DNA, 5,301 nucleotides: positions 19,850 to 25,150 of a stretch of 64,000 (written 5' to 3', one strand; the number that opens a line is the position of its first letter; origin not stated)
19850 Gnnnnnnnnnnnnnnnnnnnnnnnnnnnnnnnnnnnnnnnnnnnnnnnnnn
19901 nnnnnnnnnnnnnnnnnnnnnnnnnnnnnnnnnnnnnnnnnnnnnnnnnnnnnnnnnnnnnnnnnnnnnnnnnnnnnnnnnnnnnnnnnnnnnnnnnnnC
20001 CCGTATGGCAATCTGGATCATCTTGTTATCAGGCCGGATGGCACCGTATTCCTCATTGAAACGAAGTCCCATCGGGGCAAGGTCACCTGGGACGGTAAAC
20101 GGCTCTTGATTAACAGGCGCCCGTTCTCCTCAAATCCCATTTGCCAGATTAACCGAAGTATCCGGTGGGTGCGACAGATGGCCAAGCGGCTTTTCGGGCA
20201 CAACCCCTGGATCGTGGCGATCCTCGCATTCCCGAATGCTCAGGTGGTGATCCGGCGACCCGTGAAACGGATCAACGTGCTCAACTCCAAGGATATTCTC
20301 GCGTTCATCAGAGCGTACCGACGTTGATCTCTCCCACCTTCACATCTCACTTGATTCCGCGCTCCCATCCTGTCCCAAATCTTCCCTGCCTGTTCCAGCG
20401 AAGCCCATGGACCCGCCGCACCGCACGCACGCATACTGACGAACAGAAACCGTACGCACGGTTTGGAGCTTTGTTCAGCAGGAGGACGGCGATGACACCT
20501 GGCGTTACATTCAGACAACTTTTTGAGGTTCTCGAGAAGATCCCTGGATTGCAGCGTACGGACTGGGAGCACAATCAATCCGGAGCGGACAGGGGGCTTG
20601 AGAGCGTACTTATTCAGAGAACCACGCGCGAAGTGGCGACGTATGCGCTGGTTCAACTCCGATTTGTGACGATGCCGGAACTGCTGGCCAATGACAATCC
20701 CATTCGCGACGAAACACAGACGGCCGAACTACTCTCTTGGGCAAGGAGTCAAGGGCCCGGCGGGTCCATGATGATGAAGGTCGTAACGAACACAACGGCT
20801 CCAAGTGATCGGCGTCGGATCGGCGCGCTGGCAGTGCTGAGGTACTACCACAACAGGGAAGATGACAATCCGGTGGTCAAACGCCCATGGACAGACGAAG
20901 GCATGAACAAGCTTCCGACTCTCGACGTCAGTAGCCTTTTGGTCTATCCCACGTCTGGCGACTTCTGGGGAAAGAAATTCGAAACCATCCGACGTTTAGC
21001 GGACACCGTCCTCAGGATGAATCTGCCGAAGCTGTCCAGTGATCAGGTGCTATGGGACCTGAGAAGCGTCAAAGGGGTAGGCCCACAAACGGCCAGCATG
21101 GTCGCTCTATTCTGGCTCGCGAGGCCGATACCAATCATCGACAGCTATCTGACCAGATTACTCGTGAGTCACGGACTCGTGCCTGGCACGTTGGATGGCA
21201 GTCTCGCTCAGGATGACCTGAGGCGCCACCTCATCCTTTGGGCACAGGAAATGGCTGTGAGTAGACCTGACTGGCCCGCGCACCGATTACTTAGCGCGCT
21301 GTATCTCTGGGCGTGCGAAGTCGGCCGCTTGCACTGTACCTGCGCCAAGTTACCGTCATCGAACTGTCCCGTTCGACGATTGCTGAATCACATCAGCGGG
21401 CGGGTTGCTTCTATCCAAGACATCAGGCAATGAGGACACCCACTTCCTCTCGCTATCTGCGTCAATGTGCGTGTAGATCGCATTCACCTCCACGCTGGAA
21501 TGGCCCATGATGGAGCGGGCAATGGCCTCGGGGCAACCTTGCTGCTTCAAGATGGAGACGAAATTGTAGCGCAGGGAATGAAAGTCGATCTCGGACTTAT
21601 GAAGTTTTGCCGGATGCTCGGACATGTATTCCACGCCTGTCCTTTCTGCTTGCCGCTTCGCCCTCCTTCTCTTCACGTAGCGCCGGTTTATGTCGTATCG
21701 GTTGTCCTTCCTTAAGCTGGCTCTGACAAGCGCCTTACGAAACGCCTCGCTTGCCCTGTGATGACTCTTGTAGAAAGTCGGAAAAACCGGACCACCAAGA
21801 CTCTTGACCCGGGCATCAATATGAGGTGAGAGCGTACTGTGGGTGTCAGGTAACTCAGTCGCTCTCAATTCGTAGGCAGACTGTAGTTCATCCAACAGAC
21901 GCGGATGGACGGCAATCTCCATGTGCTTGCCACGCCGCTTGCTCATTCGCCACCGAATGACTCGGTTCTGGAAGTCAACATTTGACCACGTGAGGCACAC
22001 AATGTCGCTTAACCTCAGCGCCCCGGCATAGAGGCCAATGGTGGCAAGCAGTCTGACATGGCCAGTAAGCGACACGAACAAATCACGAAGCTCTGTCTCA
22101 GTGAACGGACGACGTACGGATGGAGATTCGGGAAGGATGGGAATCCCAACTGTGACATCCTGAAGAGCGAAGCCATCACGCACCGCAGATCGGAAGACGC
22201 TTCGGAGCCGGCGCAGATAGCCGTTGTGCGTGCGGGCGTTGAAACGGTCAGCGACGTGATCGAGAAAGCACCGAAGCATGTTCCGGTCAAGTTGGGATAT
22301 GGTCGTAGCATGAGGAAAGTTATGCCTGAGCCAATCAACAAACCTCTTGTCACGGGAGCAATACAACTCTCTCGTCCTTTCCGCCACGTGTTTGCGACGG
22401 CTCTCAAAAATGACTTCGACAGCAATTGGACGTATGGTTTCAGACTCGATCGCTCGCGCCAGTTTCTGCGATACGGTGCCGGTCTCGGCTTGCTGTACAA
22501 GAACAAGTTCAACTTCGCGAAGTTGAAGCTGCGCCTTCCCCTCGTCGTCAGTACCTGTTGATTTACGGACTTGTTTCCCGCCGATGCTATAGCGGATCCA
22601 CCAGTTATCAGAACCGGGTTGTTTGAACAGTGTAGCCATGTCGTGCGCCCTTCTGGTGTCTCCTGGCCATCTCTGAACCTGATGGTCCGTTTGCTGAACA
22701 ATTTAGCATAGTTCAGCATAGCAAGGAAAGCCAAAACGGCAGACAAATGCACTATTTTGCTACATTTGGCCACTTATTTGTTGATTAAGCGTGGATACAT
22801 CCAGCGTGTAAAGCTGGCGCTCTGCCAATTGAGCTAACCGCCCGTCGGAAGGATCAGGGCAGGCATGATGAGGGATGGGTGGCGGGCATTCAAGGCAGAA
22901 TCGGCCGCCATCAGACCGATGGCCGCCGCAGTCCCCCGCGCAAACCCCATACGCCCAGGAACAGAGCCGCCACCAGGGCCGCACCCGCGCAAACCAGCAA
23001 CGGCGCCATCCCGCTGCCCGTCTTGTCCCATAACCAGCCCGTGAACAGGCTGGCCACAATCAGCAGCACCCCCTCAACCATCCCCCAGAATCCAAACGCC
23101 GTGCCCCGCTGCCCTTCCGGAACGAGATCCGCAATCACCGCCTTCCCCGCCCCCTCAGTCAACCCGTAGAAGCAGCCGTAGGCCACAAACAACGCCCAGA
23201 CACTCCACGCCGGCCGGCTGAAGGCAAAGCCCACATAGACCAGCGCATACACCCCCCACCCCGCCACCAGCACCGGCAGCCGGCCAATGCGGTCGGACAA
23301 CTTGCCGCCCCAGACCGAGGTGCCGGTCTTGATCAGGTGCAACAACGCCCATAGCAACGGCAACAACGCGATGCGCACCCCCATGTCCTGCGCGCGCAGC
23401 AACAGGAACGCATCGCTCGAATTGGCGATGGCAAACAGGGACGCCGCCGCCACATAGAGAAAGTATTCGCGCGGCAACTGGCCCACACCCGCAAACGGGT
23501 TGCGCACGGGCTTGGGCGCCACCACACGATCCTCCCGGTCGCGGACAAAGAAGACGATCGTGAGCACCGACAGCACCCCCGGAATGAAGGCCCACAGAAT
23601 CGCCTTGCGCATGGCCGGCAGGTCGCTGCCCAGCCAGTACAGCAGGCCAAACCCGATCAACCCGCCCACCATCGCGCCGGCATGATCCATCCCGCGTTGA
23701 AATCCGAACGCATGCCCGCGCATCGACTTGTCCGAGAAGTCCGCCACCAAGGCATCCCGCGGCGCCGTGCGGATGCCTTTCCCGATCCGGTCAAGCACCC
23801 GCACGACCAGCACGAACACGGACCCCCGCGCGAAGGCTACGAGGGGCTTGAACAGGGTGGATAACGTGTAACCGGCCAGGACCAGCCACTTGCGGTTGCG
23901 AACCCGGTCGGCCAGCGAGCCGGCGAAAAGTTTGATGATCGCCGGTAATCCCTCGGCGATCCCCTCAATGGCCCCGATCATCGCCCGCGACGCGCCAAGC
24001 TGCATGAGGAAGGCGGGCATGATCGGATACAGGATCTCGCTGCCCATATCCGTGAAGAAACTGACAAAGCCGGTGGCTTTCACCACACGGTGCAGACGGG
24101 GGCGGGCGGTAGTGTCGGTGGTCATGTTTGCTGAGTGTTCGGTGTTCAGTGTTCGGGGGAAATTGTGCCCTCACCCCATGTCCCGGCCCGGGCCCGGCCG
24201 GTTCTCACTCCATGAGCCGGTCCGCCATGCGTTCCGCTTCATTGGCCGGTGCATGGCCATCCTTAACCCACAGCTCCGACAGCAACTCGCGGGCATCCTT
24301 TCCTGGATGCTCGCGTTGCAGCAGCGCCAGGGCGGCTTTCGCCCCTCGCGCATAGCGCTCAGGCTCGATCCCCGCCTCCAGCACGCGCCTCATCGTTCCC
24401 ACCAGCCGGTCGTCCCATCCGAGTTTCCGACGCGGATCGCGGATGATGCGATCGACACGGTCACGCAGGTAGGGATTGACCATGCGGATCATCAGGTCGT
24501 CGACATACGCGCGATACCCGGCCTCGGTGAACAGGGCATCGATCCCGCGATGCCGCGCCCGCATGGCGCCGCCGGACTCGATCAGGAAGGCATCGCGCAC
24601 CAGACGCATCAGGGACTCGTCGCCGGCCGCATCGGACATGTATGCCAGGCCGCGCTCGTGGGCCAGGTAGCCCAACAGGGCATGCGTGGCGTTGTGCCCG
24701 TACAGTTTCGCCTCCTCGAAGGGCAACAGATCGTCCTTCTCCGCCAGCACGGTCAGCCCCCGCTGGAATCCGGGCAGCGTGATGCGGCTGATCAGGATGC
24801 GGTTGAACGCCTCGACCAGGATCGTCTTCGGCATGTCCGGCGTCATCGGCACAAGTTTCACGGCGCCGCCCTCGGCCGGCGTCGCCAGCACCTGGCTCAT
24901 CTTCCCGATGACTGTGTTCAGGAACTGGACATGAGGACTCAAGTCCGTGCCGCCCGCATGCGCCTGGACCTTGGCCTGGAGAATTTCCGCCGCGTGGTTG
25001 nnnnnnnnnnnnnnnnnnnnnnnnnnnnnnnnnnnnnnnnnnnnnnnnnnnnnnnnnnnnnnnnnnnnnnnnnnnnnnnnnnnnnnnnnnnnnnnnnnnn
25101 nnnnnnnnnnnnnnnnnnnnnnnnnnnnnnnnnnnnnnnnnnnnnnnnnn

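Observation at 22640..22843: Island leaves tRNA-Val(TAC) broken at the integrase end (5' two-thirds only)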

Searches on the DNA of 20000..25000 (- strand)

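Call 6: search_rna_families(source=window, start=20000, end=25000, threshold=evalue, max_evalue=1, show_alignments=2)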
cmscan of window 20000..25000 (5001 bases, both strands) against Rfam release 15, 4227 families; matches with E-value up to 1: 2.
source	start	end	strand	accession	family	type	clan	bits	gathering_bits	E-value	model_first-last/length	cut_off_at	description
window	22767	22843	-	RF00005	tRNA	Gene; tRNA;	CL00001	27.7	29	0.011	1-71/71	no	tRNA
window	20046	20062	+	RF01330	CRISPR-DR16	Gene; CRISPR;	-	20.5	35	0.39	1-37/37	no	CRISPR RNA direct repeat element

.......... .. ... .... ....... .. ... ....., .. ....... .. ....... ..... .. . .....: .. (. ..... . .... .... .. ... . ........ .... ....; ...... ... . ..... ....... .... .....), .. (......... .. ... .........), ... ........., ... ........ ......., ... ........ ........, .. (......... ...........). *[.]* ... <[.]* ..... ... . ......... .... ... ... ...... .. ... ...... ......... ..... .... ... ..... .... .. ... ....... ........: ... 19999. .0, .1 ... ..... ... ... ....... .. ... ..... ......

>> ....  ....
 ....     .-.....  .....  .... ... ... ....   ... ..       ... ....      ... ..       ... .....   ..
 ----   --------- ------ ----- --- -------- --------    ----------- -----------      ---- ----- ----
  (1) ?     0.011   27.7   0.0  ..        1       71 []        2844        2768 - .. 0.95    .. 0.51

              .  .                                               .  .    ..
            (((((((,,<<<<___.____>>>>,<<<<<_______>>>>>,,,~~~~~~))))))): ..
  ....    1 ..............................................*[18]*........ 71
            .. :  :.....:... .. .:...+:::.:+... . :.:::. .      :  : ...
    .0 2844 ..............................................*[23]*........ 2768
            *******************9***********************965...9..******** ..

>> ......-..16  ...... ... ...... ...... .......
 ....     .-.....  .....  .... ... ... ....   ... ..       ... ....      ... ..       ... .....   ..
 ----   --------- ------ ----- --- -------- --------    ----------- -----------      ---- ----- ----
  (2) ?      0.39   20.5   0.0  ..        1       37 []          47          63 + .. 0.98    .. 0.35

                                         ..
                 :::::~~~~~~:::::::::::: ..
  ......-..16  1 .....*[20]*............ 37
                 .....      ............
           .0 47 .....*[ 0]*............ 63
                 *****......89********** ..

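Call 40: search_rna_families(sources=[L037, L040, L043, L039], threshold=evalue, max_evalue=1)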
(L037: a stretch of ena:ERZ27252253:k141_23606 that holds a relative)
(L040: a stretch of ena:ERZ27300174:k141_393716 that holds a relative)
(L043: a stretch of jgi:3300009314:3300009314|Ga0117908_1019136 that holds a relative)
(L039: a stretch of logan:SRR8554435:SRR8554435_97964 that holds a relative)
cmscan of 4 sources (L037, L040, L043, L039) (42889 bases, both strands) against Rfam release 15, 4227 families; matches with E-value up to 1: 3.
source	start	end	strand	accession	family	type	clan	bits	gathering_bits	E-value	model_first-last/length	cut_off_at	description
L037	416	487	+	RF00005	tRNA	Gene; tRNA;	CL00001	65.3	29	4.2e-12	1-71/71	no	tRNA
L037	768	831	-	RF03924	mir-1228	Gene; miRNA;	-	28.5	88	0.9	1-73/73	no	mir-1228 microRNA precursor family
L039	309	372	-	RF03924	mir-1228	Gene; miRNA;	-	28.5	88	0.9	1-73/73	no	mir-1228 microRNA precursor family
